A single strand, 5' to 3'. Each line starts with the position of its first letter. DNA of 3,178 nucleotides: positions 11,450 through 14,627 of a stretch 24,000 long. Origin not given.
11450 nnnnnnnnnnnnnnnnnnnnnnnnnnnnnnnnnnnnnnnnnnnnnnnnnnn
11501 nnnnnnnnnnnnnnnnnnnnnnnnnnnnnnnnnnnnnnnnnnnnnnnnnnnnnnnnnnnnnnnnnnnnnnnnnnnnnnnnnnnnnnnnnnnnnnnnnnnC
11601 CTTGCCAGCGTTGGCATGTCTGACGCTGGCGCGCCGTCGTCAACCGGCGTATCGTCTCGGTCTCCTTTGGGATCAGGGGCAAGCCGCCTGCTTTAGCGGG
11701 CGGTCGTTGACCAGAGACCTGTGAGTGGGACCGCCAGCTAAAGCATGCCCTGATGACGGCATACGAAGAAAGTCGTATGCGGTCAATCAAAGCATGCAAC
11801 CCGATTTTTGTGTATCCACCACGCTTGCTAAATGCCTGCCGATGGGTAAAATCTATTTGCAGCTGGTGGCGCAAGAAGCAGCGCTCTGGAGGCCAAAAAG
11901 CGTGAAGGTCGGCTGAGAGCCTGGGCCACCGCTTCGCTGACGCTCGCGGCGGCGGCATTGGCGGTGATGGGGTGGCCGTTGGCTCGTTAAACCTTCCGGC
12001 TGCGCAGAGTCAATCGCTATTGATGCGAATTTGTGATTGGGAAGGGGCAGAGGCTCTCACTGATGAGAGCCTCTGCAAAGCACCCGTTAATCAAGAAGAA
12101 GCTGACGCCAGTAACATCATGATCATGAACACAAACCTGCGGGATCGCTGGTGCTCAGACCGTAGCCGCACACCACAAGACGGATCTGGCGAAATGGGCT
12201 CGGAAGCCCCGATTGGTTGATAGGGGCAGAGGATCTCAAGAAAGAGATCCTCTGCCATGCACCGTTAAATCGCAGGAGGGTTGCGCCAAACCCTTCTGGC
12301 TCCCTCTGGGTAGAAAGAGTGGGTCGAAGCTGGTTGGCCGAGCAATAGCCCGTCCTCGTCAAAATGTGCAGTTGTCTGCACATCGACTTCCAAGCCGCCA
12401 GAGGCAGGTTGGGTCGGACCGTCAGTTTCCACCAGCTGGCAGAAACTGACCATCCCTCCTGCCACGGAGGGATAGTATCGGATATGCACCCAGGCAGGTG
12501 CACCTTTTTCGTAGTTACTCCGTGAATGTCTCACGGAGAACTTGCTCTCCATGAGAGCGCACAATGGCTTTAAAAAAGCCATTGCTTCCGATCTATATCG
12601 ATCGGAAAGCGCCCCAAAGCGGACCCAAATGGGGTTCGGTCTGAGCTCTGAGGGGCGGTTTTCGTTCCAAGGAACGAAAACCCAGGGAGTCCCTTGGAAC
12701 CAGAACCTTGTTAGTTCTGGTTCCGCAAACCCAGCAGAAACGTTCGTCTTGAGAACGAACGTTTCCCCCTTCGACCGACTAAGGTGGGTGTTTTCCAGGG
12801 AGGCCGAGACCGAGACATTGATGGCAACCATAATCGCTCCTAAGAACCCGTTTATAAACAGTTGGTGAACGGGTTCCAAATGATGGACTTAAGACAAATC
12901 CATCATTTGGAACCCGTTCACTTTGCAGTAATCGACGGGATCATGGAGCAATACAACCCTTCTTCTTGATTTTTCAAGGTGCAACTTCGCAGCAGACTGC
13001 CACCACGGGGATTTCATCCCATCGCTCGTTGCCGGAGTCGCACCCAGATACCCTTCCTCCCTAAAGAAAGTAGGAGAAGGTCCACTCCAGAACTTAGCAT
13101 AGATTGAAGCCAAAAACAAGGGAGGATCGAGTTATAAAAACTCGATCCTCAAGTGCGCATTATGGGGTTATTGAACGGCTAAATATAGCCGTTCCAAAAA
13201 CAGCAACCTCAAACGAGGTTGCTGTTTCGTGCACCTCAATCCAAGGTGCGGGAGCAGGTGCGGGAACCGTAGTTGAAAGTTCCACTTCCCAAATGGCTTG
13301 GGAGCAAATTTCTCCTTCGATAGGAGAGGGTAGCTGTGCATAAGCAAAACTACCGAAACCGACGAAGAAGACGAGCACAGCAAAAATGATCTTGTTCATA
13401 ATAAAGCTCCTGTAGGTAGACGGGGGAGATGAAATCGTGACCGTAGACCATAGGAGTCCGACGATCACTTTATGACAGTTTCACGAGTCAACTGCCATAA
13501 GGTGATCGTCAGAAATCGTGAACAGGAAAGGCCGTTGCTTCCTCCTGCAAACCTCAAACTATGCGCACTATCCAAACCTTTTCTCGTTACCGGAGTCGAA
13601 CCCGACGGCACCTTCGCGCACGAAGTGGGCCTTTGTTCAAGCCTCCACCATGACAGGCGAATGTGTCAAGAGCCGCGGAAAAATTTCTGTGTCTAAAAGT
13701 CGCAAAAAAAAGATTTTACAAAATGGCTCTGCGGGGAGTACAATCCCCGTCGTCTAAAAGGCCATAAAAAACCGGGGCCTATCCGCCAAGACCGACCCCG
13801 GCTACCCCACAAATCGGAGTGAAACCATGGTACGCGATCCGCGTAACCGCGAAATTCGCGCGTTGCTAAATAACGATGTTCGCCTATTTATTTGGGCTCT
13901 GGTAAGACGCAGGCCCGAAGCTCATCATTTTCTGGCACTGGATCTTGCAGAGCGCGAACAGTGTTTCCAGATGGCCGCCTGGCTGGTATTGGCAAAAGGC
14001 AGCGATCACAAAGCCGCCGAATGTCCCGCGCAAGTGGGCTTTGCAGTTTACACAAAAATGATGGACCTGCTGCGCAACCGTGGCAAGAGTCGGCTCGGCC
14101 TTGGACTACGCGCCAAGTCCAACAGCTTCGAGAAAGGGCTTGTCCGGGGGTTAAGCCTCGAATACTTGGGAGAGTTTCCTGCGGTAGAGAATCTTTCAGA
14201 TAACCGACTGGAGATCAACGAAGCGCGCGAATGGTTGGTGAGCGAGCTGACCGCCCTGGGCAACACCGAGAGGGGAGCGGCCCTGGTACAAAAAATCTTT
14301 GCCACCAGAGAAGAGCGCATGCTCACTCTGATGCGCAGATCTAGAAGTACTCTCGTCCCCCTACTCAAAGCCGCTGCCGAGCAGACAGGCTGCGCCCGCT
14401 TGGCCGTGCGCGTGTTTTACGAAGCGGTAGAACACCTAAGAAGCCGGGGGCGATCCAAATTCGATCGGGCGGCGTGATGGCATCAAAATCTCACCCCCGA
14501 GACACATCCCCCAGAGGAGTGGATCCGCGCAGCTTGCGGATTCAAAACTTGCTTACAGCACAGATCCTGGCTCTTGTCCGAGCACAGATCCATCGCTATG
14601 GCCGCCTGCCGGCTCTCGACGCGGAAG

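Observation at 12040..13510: A ~1.5-kb ORF-poor field packed with at least 18 mostly perfect, mostly unrelated stem-loops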

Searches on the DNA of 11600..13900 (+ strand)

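Call 12: search_dna_similar(query=window:11900-13800:+, collection=plasmids, mode=distant, max_rows=20)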
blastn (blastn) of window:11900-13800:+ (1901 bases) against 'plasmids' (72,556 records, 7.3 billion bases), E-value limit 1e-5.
No match.

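Call 34: search_rna_families(source=window, start=11600, end=13900, threshold=evalue, max_evalue=5)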
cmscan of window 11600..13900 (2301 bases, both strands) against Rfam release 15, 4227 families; matches with E-value up to 5: 19.
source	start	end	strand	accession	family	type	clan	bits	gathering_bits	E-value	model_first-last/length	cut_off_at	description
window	12846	12945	+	RF00790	mir-358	Gene; miRNA;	-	31.9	65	0.00014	1-114/114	no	mir-358 microRNA precursor family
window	12866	12920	+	RF03743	MIR7696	Gene; miRNA;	-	27.9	83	0.015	1-88/88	no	MIR7696 microRNA precursor family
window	12856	12930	-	RF00764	mir-191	Gene; miRNA;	-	27.4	54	0.0031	1-91/91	no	mir-191 microRNA precursor family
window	12862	12924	+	RF03768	mir-1329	Gene; miRNA;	-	25.7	101.2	0.038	1-85/85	no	mir-1329 microRNA precursor family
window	12863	12923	-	RF03768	mir-1329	Gene; miRNA;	-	24.6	101.2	0.078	1-85/85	no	mir-1329 microRNA precursor family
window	12864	12922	+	RF00764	mir-191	Gene; miRNA;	-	24.2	54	0.026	12-79/91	no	mir-191 microRNA precursor family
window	12866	12918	-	RF03790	MIR8008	Gene; miRNA;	-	23.4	66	0.1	1-55/55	no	MIR8008 microRNA precursor family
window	13763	13852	-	RF02866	ncS16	Gene; sRNA;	-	22.6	48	0.19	1-83/83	no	Burkholderia sRNA 16 (Bc_KC_sr1)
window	12869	12915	-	RF04042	mir-7961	Gene; miRNA;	-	21.5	90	0.34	1-56/56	no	mir-7961 microRNA precursor family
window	12858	12926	+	RF04279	mir-H20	Gene; miRNA;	CL00141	21.4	99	0.8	1-82/82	no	mir-H20 microRNA precursor family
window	12864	12922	-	RF00687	mir-136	Gene; miRNA;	-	21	64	0.73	1-82/82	no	mir-136 microRNA precursor family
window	12865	12921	-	RF04102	MIR6457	Gene; miRNA;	-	20.6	140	0.69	25-154/177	no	MIR6457 microRNA precursor family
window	12861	12924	-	RF04279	mir-H20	Gene; miRNA;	CL00141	20.6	99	1.3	1-82/82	no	mir-H20 microRNA precursor family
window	12864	12922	+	RF03885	mir-4178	Gene; miRNA;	-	17.8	90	4.8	1-60/60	no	mir-4178 microRNA precursor family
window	12853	12929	-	RF00446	mir-133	Gene; miRNA;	-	17.2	55.5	1.8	1-74/74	no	mir-133 microRNA precursor family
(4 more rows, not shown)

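Call 89: search_dna_similar(query=window:11900-13800:+, collection=phages, mode=distant, max_rows=10)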
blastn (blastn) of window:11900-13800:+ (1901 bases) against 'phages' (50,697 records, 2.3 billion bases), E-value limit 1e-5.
No match.

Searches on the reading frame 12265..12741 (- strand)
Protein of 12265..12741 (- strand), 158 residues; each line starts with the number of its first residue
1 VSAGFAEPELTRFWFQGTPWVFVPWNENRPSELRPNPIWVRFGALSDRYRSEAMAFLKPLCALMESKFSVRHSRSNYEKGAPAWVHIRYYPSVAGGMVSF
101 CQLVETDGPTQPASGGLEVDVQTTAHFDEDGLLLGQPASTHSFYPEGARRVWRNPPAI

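Call 60: find_encoding_contigs(protein=window:12265-12741:-, flank=10000, max_places=5)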
Protein window:12265-12741:- (158 aa): no gene with exactly this product is on record in the collection.

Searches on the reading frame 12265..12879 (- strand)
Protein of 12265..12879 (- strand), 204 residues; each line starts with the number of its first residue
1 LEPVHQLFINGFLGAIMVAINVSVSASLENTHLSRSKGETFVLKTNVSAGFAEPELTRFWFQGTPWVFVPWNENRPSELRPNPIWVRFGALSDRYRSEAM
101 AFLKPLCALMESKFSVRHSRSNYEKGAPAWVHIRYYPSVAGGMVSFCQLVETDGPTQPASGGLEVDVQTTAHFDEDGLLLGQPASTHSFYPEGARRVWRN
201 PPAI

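Call 15: search_protein_families(library=pfam, proteins=[window:12265-12879:-], max_evalue=0.1)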
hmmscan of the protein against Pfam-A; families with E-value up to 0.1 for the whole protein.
window:12265-12879:- (204 aa): 0 families

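Call 48: search_protein_representatives(protein=window:12265-12879:-)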
Query: 204 residues. Proteins with E-value up to 0.001 (for the whole library): 2; up to 1e-10: 0; up to 1e-30: 0. The best 2 are listed.
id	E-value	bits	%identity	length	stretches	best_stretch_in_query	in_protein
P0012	5.9e-05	39.3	49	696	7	62-83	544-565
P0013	1.1e-04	38.4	33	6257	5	44-88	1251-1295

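Call 69: predict_structure(protein=window:12265-12831:-)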
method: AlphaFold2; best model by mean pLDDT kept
length: 188 residues; sequences in the alignment: 1
mean_pLDDT: 32.5   pTM: 0.31
mean pLDDT of the five models: 32.5, 31.4, 30.0, 29.8, 29.4
residues with pLDDT >= 90: 0; 70-90: 0; 50-70: 2; < 50: 186
segments of 3 or more residues with pLDDT < 50: 1-86, 89-188
pLDDT, mean of each block of 10 residues (from residue 1): 23 22 25 27 34 36 38 41 48 39 34 41 32 41 28 30 29 24 22
secondary structure, 60 per line:
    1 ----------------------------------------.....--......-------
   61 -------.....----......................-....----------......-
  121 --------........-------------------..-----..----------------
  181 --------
elements in order: E41-45 E48-53 E68-72 H77-98 E100-103 E114-119 E129-136

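Call 72: list_cluster_members(proteins=[window:12265-12831:-, window:12265-12879:-, window:12889-13119:-, window:13472-13696:+, window:11972-12220:+, window:12123-12503:-, window:12542-12868:+, window:13160-13399:-, window:11593-11958:-, window:10530-11696:+])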
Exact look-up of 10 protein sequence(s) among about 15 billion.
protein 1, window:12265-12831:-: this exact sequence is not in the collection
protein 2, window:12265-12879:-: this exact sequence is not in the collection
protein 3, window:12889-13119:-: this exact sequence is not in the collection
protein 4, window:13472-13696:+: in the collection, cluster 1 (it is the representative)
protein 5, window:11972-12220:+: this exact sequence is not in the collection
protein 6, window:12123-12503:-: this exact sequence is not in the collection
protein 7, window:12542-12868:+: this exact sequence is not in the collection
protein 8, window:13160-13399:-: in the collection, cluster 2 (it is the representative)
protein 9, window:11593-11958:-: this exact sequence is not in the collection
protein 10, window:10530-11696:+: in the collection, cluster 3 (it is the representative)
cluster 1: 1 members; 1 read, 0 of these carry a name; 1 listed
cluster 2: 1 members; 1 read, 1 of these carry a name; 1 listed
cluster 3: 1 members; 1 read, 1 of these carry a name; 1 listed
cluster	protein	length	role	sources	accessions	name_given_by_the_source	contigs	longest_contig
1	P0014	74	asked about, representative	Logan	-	-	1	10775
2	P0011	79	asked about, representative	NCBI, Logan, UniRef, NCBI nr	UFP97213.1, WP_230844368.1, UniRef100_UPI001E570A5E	hypothetical protein [Gloeobacter morelensis] | hypothetical protein n=1 Tax=Gloeobacter morelensis TaxID=2907343 RepID=UPI001E570A5E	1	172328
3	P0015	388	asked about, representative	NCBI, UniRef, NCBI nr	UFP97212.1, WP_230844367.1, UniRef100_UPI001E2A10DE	RNA-guided endonuclease InsQ/TnpB family protein [Gloeobacter morelensis] | RNA-guided endonuclease InsQ/TnpB family protein n=1 Tax=Gloeobacter morelensis ... | transposase [Gloeobacter morelensis]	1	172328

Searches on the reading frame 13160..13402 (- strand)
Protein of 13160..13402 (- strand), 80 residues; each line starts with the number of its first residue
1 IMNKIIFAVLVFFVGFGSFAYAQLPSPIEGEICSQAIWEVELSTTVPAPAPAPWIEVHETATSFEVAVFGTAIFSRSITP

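Call 15: search_protein_families(library=pfam, proteins=[window:13160-13402:-], max_evalue=0.1)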
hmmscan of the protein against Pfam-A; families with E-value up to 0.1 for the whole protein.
window:13160-13402:- (80 aa): 0 families

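Call 43: find_homologous_proteins(query=window:13160-13399:-, max_evalue=0.001)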
Query window:13160-13399:- (79 aa): 1 proteins with E <= 0.001 among 1 candidates.
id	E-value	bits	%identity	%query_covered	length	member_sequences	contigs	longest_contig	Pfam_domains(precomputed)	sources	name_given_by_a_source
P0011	4.3e-44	165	100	100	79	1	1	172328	-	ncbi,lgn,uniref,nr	ncbi:hypothetical protein [Gloeobacter morelensis]|uniref:hypothetical protein n=1 Tax=Gloeobacter m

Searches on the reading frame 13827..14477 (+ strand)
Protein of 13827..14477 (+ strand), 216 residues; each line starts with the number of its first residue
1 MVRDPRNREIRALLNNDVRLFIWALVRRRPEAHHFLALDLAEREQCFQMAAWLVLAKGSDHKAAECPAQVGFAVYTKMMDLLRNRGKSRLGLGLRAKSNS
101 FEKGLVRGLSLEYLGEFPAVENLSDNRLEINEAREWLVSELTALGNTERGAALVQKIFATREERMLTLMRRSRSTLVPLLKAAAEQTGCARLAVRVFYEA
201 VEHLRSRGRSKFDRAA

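Call 7: search_protein_families(library=pfam, proteins=[window:13827-14477:+], max_evalue=0.01)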
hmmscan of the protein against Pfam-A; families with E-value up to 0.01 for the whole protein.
window:13827-14477:+ (216 aa): 0 families

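Call 14: search_protein_families(library=ncbifam, proteins=[window:13827-14477:+], max_evalue=0.01)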
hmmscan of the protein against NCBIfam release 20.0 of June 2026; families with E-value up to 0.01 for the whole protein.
window:13827-14477:+ (216 aa): 0 families

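Call 16: find_encoding_contigs(protein=window:13827-14477:+, flank=10000, max_places=10)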
Protein window:13827-14477:+ (216 aa): 1 contig read that carries it; 1 place shown.
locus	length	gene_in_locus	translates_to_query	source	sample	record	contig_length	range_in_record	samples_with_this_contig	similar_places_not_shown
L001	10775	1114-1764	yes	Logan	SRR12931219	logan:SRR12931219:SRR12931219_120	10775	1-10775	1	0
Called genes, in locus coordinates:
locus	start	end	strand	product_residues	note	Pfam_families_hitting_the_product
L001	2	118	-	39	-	?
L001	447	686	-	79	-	-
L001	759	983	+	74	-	-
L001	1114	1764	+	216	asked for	-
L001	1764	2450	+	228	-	-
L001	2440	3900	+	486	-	-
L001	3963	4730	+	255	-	PF19247:DUF5895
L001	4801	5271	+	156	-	-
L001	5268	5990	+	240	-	-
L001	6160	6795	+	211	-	-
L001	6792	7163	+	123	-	PF10087:DUF2325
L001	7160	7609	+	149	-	-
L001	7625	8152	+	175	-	PF03703:bPH_2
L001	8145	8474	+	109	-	-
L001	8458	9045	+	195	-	-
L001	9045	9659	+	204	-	-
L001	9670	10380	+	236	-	-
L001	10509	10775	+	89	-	?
